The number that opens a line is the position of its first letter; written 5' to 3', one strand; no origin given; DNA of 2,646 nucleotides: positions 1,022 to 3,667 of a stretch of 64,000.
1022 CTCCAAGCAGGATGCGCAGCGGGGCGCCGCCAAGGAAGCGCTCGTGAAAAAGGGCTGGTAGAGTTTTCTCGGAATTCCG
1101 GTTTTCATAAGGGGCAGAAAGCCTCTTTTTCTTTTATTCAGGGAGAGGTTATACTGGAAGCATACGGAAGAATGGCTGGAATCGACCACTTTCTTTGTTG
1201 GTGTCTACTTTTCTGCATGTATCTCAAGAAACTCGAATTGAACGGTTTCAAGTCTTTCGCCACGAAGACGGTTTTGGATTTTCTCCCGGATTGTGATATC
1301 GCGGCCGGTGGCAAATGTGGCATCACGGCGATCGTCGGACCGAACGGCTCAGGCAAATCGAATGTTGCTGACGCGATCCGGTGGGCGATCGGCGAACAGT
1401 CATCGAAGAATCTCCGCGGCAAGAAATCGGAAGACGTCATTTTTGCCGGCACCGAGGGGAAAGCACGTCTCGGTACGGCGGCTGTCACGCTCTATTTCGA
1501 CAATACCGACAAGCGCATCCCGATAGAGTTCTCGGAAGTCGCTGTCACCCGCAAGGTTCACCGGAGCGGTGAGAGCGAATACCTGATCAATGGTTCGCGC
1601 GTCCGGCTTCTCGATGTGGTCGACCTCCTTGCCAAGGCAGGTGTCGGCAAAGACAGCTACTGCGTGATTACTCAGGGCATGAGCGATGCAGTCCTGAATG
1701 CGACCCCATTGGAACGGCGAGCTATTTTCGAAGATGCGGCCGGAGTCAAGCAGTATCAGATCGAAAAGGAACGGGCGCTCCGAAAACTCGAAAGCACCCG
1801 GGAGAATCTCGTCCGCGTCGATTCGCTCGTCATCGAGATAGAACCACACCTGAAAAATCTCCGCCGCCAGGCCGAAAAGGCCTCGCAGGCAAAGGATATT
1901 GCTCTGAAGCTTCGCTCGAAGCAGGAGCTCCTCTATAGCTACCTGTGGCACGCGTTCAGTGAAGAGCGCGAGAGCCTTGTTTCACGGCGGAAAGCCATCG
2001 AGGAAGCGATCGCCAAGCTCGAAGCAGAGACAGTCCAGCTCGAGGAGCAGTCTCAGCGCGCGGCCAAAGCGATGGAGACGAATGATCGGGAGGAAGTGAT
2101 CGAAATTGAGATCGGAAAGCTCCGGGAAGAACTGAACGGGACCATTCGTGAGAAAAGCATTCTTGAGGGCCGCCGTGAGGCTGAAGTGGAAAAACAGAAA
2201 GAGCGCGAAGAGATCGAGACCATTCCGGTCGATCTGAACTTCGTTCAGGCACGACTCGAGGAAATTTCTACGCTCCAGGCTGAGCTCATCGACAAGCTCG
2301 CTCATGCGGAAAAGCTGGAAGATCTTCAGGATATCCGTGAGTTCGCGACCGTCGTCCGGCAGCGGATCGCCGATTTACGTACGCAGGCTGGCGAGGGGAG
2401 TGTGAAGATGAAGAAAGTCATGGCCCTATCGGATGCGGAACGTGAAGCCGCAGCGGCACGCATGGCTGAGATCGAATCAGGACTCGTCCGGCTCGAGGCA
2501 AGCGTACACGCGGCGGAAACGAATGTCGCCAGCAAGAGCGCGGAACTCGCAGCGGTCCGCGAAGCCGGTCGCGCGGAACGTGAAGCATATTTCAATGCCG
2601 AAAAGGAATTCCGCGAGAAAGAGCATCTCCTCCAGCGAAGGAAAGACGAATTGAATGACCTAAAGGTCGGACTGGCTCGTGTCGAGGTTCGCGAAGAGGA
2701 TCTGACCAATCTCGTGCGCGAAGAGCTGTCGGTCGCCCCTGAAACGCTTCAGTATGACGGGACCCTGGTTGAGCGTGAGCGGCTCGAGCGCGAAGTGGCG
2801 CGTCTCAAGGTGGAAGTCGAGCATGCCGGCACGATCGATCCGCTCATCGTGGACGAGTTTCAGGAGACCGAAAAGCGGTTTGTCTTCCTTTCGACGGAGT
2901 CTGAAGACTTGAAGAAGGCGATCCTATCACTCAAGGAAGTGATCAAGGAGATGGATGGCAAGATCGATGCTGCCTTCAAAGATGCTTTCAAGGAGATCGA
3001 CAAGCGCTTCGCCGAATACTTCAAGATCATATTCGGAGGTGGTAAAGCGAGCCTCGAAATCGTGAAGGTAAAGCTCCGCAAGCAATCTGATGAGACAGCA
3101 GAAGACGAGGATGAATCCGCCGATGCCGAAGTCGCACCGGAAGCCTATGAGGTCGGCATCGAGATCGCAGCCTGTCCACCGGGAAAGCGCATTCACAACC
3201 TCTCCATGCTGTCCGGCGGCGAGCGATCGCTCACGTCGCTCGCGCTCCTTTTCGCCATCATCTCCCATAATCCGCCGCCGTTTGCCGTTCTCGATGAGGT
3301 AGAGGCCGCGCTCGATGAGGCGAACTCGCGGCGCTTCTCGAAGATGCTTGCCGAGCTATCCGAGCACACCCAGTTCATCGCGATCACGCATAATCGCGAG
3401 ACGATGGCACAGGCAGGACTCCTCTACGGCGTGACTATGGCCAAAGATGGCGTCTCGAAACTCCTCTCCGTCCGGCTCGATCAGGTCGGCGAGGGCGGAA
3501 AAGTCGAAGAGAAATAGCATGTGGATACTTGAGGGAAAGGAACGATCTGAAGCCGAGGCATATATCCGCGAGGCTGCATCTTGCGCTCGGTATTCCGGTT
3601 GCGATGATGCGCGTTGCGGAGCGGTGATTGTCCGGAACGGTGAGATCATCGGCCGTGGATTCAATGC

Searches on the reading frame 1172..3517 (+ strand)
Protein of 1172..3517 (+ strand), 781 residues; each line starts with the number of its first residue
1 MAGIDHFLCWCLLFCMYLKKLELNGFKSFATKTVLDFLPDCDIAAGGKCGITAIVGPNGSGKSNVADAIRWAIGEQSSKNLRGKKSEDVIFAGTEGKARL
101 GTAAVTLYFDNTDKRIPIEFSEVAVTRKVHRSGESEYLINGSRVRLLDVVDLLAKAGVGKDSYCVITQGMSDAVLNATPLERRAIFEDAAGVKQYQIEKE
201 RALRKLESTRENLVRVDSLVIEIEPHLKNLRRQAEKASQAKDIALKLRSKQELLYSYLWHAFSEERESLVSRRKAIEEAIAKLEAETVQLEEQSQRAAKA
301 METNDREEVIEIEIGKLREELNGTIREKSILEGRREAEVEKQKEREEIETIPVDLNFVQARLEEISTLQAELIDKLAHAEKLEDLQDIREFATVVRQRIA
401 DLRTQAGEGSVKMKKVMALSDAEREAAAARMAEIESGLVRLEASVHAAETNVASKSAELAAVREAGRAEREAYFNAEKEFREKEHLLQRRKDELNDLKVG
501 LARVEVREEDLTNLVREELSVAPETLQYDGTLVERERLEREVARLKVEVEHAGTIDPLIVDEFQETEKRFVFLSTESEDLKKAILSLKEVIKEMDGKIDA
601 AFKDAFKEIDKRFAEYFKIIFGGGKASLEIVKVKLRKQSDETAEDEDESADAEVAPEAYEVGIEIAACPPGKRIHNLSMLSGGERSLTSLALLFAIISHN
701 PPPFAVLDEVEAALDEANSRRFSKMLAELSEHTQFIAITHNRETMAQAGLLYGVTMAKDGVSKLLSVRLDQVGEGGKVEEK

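Call 70: find_encoding_contigs(protein=window:1172-3517:+, flank=10000, max_places=3)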
Protein window:1172-3517:+ (781 aa): 1 contig read that carries it; 1 place shown.
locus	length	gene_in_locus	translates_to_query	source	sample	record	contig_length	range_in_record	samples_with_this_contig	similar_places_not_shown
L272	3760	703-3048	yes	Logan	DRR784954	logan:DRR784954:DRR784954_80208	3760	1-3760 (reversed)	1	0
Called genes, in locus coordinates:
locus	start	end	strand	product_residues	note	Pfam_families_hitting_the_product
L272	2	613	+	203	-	?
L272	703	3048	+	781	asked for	PF02463:SMC_N, PF13175:AAA_15, PF13476:AAA_23, PF13304:AAA_21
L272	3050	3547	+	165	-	PF00383:dCMP_cyt_deam_1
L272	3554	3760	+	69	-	?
